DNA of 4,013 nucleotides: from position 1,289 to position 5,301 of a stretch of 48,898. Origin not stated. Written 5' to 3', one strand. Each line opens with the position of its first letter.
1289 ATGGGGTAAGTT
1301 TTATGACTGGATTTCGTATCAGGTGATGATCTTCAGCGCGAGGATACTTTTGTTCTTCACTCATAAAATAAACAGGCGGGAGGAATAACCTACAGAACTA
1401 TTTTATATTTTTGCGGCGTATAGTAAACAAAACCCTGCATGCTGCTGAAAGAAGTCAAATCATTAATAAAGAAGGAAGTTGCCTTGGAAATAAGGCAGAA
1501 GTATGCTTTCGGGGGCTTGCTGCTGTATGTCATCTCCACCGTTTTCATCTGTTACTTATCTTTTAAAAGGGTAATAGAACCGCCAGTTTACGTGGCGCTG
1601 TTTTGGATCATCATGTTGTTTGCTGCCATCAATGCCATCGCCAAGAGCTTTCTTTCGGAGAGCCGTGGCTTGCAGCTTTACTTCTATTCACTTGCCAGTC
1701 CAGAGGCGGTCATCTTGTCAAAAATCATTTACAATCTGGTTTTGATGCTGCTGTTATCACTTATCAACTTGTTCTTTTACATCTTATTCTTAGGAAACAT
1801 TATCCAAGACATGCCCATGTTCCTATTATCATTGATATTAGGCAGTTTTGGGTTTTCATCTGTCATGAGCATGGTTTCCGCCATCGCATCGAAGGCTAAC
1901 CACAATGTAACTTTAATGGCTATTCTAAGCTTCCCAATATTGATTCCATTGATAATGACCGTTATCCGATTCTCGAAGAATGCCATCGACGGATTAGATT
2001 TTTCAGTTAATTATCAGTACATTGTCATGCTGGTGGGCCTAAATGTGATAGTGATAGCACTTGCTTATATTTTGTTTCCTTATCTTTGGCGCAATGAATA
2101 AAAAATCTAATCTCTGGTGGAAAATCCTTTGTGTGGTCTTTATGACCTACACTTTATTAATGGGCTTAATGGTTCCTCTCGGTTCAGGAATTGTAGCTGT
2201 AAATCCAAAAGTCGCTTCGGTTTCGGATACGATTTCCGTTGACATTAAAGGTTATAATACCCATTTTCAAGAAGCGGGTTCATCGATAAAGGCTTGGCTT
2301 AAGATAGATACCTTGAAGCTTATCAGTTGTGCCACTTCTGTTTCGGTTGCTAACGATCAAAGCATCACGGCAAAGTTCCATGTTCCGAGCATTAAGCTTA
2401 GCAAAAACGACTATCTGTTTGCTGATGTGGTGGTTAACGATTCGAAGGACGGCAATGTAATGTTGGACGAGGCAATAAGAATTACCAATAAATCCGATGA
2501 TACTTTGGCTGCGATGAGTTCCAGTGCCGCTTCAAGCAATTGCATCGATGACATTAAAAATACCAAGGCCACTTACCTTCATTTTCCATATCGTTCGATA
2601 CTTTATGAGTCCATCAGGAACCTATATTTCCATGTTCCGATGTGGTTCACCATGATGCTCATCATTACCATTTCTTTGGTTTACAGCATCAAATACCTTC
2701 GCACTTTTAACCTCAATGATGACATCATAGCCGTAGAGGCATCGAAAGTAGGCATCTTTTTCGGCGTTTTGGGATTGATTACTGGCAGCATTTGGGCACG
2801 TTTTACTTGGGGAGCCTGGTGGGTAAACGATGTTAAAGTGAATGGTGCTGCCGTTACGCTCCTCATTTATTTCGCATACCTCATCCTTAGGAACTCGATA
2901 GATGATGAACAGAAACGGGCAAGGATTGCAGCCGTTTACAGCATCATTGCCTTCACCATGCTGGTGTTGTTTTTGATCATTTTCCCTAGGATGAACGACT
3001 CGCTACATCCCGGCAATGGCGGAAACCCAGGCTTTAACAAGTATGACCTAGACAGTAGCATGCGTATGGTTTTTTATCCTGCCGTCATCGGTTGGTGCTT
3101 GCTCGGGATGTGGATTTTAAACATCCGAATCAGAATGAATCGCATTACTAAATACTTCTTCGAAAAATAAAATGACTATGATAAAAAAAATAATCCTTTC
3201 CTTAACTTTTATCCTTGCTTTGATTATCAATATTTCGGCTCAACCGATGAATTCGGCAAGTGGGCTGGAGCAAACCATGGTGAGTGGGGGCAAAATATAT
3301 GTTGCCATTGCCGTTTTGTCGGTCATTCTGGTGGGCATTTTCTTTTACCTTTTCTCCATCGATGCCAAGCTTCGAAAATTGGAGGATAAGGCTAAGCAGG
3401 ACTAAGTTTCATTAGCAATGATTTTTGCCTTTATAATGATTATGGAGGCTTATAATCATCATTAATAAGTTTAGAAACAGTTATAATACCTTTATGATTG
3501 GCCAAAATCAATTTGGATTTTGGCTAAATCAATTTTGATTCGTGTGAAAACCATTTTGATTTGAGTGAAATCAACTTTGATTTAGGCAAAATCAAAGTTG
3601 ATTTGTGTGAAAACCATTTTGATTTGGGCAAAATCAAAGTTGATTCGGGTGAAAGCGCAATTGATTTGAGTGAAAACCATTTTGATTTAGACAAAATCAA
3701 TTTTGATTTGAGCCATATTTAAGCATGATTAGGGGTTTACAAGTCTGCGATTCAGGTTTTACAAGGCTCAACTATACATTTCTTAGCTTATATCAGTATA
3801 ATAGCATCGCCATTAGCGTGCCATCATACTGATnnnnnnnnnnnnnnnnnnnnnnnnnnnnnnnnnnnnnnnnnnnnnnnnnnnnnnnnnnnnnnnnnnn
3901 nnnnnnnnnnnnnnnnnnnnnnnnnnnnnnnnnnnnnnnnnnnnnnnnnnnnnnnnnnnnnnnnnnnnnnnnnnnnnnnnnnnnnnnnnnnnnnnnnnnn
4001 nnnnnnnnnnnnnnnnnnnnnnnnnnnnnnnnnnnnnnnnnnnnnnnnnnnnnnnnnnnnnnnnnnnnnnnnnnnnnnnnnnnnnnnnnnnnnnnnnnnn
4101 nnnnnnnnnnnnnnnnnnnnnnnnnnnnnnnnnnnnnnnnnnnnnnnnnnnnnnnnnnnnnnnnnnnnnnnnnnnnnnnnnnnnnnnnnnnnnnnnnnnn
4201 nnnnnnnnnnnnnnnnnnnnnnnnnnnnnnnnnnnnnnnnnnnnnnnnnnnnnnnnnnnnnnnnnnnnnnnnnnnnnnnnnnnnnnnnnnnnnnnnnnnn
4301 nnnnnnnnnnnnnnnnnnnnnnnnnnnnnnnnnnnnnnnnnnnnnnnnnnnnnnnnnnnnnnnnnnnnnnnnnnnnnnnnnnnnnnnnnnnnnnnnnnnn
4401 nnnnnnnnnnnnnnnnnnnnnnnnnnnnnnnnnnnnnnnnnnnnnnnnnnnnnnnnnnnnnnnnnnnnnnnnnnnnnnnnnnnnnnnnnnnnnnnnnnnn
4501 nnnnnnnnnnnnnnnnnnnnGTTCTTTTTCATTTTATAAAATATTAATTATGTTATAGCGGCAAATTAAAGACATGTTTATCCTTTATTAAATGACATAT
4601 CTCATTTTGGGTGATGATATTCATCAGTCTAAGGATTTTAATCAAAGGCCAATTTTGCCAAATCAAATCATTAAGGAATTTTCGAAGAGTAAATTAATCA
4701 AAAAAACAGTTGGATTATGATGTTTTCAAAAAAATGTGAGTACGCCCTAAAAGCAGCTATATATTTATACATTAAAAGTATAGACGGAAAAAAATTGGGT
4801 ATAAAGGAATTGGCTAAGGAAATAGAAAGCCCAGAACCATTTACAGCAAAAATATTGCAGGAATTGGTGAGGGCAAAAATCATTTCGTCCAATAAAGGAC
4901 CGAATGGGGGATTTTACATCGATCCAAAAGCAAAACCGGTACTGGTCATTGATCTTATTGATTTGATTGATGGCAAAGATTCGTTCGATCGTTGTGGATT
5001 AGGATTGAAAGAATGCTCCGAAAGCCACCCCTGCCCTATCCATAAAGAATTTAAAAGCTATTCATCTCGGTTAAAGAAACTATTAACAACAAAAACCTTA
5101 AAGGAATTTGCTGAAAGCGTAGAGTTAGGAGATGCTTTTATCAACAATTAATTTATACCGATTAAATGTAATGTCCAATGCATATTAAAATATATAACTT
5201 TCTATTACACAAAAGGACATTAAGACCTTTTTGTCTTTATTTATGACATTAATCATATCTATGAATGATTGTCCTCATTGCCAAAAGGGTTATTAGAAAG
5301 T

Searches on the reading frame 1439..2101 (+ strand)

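Call 53: search_protein_families(library=pfam, proteins=[window:1439-2101:+], max_evalue=0.00001)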
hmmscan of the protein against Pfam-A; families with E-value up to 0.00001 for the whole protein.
window:1439-2101:+ (220 aa): 1 family
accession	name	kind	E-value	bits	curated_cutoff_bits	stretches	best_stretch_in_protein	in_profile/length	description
PF03379.19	CcmB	-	7.6e-12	45.5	24.9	1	7-209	2-205/215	CcmB protein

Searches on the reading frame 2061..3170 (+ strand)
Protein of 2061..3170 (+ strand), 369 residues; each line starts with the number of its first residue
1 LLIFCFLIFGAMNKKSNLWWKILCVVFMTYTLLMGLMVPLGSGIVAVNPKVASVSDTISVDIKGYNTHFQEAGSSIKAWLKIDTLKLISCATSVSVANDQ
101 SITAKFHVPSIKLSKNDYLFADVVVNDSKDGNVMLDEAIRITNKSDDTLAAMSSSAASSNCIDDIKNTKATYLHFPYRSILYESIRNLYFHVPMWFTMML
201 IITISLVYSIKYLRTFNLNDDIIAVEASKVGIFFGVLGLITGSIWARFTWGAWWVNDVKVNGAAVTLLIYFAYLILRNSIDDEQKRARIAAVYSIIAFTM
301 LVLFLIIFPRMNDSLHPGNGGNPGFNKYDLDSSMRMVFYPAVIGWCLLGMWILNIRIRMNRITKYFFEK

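Call 53: search_protein_families(library=pfam, proteins=[window:2061-3170:+], max_evalue=0.00001)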
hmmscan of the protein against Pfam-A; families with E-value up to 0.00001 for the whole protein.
window:2061-3170:+ (369 aa): 1 family
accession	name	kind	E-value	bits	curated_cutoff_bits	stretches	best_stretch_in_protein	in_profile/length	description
PF01578.25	Cytochrom_C_asm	-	2.4e-19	70.2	29.9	1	185-309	69-205/212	Cytochrome C assembly protein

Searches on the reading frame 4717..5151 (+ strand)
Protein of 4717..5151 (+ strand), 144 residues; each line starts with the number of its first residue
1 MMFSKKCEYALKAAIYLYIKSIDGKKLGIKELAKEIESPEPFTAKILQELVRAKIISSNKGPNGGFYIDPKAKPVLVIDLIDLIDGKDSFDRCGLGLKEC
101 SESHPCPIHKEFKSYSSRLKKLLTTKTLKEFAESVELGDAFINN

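Call 53: search_protein_families(library=pfam, proteins=[window:4717-5151:+], max_evalue=0.00001)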
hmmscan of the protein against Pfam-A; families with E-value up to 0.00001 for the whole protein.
window:4717-5151:+ (144 aa): 1 family
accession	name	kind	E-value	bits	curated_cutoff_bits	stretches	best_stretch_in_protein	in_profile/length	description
PF02082.26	Rrf2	-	4.4e-22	79.1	30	1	4-133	2-131/132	Iron-dependent Transcriptional regulator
